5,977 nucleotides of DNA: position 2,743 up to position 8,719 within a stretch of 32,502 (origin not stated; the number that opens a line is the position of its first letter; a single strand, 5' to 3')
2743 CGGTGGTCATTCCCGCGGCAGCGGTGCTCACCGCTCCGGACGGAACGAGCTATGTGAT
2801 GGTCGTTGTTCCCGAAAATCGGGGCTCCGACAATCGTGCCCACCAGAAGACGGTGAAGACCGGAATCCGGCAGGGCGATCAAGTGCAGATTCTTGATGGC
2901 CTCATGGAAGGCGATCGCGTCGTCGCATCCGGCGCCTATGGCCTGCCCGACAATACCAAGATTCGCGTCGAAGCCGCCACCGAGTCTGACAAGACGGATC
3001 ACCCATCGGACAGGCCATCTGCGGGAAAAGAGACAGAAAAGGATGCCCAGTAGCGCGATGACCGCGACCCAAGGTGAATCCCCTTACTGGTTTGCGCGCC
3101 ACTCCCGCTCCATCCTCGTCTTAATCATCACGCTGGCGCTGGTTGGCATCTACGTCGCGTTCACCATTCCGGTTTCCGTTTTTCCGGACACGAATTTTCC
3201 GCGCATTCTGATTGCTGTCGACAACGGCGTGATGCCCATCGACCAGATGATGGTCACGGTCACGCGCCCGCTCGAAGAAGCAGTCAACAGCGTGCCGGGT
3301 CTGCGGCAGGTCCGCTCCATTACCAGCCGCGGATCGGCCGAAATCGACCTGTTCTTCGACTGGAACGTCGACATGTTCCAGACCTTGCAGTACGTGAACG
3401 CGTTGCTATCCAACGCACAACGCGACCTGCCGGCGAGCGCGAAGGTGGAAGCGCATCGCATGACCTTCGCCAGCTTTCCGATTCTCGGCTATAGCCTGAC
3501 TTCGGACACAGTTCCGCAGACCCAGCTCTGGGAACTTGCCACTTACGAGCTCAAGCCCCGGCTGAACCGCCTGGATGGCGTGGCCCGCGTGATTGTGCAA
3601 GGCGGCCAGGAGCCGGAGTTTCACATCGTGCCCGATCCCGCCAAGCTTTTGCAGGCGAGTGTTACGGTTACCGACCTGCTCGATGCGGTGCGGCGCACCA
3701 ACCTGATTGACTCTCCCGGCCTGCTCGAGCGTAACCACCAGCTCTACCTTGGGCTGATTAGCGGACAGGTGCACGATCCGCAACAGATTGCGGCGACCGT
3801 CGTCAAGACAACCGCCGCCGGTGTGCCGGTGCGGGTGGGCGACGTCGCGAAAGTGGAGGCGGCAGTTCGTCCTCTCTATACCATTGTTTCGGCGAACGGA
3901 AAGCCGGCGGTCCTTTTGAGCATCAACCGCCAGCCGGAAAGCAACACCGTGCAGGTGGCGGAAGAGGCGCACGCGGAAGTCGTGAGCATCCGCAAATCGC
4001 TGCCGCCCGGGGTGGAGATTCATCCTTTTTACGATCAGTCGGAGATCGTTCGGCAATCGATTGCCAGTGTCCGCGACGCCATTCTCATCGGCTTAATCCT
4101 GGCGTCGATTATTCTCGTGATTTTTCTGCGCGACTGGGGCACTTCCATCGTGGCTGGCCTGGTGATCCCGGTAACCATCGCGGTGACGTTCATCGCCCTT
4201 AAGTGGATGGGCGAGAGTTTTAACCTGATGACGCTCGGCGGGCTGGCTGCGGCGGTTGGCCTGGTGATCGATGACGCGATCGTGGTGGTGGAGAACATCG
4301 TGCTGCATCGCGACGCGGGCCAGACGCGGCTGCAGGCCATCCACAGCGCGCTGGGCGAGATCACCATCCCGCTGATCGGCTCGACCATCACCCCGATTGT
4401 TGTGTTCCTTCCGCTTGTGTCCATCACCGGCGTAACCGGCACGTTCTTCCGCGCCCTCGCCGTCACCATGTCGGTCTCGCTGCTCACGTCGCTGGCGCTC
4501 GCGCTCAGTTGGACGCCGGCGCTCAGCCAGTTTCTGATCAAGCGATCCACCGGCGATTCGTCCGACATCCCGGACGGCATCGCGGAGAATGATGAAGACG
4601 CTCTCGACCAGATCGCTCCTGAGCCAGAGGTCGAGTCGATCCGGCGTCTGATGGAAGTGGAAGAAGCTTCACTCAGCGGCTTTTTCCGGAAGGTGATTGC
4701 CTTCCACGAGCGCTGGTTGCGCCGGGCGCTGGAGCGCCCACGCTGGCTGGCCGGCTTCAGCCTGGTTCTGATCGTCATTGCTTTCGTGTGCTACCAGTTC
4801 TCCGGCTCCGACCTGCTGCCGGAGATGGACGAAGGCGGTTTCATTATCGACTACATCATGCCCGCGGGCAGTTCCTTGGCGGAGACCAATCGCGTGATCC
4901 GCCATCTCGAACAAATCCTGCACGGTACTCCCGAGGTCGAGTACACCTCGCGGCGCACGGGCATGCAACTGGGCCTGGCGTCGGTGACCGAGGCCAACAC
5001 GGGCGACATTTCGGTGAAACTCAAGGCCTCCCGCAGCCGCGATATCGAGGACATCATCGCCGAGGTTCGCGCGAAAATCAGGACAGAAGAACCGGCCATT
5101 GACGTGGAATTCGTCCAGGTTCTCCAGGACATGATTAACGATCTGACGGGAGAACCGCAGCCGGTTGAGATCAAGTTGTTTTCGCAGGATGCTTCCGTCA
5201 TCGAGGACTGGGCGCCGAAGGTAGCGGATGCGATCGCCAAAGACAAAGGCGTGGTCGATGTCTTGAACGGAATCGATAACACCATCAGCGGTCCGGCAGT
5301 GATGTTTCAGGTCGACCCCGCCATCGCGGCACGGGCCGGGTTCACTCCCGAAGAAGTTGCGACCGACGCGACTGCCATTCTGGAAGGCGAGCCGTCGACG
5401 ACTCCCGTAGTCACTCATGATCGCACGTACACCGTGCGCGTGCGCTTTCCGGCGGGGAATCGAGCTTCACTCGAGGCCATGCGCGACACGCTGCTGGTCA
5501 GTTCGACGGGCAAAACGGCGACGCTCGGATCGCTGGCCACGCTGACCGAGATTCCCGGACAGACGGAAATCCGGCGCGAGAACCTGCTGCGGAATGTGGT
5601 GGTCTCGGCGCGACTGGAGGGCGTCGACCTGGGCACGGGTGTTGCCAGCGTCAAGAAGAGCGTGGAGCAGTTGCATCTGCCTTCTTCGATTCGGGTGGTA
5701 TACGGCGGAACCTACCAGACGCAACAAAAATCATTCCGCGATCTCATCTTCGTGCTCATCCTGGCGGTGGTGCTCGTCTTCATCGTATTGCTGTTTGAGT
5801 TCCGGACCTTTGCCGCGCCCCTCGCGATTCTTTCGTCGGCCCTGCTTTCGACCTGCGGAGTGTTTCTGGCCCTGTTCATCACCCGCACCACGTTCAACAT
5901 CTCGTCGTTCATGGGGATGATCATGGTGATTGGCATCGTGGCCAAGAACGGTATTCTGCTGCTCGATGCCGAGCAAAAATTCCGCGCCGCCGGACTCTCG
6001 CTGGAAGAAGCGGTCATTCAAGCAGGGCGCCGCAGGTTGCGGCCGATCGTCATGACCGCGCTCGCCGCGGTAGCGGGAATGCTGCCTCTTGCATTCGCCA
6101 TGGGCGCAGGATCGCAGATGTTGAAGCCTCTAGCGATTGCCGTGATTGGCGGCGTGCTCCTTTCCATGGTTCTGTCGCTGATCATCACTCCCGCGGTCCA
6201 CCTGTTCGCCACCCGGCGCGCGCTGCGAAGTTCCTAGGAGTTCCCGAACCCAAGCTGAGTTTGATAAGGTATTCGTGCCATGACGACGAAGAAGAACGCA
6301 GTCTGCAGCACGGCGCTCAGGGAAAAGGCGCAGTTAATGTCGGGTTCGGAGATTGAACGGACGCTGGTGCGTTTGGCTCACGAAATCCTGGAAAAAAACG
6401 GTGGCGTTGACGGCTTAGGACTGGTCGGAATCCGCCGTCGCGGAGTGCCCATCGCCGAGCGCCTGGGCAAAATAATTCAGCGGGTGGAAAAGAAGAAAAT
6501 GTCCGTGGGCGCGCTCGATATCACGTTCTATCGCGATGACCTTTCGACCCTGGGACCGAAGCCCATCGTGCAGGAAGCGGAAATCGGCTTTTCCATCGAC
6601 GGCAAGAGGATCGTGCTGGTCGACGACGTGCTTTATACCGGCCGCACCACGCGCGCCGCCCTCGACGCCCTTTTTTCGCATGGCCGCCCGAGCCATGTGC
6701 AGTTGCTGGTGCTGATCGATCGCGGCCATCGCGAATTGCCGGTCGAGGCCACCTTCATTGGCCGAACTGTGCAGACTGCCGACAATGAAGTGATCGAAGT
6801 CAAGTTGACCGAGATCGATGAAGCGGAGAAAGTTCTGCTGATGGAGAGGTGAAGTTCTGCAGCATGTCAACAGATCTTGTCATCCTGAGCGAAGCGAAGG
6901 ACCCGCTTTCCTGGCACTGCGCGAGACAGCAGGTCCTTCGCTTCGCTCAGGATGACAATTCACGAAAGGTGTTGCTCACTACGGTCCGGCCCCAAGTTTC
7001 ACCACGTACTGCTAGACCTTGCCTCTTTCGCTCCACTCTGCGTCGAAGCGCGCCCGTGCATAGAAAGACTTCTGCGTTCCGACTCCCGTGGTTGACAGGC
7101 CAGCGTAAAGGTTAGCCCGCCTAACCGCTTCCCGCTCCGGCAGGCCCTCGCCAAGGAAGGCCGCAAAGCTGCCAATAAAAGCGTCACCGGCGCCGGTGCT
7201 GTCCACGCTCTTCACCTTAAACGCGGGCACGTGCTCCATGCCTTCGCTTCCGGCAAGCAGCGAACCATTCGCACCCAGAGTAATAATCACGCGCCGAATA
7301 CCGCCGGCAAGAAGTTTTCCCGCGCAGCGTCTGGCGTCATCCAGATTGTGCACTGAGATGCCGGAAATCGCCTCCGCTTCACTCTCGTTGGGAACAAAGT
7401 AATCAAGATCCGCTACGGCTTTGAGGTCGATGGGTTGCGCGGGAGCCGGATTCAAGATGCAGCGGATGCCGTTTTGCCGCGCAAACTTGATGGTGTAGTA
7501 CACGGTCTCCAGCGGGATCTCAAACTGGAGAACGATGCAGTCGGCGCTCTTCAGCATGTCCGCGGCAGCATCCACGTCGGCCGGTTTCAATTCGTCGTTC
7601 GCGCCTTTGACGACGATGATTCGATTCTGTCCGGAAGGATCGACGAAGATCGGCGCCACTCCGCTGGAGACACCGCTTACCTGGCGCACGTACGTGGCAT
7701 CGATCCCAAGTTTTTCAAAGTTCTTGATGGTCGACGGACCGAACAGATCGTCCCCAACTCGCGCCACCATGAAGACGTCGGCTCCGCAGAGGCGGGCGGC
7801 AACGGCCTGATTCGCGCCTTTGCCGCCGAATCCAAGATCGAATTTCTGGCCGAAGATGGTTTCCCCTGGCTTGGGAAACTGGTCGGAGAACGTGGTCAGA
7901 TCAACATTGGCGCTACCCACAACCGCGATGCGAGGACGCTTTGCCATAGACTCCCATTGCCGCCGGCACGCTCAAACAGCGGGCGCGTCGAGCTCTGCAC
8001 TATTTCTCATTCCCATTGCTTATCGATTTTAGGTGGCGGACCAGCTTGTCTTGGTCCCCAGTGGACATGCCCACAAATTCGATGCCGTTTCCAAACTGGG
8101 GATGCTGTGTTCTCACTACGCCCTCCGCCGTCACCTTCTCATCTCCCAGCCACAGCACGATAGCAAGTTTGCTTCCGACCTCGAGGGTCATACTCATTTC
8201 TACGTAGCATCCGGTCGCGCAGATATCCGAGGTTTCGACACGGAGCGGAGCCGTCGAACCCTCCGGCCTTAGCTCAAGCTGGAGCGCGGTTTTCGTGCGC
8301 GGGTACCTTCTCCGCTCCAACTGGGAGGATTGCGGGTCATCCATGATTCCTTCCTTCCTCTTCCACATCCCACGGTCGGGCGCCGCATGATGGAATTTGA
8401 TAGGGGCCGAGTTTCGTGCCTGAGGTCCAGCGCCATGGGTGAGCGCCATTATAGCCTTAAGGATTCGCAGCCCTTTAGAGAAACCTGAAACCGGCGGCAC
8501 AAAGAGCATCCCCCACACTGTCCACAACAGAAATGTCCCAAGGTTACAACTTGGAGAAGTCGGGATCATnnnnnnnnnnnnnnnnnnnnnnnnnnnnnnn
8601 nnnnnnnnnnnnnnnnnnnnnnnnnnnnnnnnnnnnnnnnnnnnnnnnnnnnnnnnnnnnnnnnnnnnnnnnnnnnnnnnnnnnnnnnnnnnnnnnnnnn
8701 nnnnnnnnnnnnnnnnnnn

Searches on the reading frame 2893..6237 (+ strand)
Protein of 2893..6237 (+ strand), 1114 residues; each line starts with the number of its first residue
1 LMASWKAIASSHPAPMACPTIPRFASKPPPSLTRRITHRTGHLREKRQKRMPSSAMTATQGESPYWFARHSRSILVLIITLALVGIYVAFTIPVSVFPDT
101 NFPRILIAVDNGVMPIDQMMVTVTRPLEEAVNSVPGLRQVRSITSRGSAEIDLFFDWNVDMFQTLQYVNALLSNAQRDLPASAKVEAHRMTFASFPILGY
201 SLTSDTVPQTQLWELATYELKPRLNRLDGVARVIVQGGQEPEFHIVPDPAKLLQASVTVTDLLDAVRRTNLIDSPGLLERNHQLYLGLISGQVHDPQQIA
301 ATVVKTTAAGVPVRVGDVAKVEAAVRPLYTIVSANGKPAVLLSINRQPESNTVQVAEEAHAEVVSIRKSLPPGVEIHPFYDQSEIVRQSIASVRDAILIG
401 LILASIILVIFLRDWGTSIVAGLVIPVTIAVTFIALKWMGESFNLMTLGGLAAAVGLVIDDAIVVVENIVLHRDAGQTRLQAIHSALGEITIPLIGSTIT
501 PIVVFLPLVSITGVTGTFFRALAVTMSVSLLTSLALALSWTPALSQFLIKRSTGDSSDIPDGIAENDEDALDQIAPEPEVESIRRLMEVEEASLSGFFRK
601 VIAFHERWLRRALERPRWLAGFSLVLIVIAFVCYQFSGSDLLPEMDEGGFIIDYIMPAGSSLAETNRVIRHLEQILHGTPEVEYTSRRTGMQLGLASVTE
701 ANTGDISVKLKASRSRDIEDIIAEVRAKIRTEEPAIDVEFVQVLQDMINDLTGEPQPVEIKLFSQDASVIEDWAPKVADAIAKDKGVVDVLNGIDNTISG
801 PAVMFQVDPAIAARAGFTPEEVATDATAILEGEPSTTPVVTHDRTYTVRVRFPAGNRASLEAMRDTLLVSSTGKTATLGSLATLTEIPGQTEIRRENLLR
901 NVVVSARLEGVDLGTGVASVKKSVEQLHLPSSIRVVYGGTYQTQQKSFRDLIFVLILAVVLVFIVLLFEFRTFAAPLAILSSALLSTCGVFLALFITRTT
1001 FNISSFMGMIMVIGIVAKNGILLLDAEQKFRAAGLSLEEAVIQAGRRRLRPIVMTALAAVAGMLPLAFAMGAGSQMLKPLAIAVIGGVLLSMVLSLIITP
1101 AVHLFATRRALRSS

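Call 35: search_protein_families(library=pfam, proteins=[window:2893-6237:+], max_evalue=0.001)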
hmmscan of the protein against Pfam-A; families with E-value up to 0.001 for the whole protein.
window:2893-6237:+ (1114 aa): 2 families
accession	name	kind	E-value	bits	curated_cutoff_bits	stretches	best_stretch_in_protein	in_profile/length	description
PF00873.25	ACR_tran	-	1.4e-220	735.2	28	1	73-1105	11-1019/1021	AcrB/AcrD/AcrF family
PF03176.21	MMPL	-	2.5e-11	43.5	20.5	1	916-1111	106-307/333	MMPL family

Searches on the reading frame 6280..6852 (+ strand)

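Call 35: search_protein_families(library=pfam, proteins=[window:6280-6852:+], max_evalue=0.001)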
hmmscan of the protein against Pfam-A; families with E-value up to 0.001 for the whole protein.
window:6280-6852:+ (190 aa): 1 family
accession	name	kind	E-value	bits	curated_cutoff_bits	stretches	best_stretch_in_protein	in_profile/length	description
PF00156.33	Pribosyltran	-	6.1e-19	68.3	26.3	1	22-172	8-151/158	Phosphoribosyl transferase domain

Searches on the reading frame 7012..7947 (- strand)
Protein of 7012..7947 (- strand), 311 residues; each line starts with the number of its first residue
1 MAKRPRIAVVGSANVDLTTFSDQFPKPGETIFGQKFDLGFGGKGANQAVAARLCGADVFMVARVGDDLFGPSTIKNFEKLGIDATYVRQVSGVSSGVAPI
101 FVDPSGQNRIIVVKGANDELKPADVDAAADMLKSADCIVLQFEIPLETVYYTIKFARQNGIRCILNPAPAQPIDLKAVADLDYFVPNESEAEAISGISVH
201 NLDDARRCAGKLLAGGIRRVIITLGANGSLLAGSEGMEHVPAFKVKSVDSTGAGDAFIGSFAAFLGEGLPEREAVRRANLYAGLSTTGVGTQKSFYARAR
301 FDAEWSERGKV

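Call 35: search_protein_families(library=pfam, proteins=[window:7012-7947:-], max_evalue=0.001)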
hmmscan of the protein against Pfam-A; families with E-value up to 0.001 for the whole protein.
window:7012-7947:- (311 aa): 2 families
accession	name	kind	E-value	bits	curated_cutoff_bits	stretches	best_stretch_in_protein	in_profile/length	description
PF00294.29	PfkB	-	1.3e-63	215.6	25.8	1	6-294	3-298/302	pfkB family carbohydrate kinase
PF08543.17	Phos_pyr_kin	-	1.8e-09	37.8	27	1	182-281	121-227/246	Phosphomethylpyrimidine kinase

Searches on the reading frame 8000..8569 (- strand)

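Call 36: search_protein_families(library=pfam, proteins=[window:8000-8569:-], max_evalue=0.001)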
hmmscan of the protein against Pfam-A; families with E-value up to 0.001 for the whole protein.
window:8000-8569:- (189 aa): 1 family
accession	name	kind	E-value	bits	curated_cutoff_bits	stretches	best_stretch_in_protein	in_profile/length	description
PF07238.19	PilZ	-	7.5e-10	39.5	22.5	1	85-180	1-100/102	PilZ domain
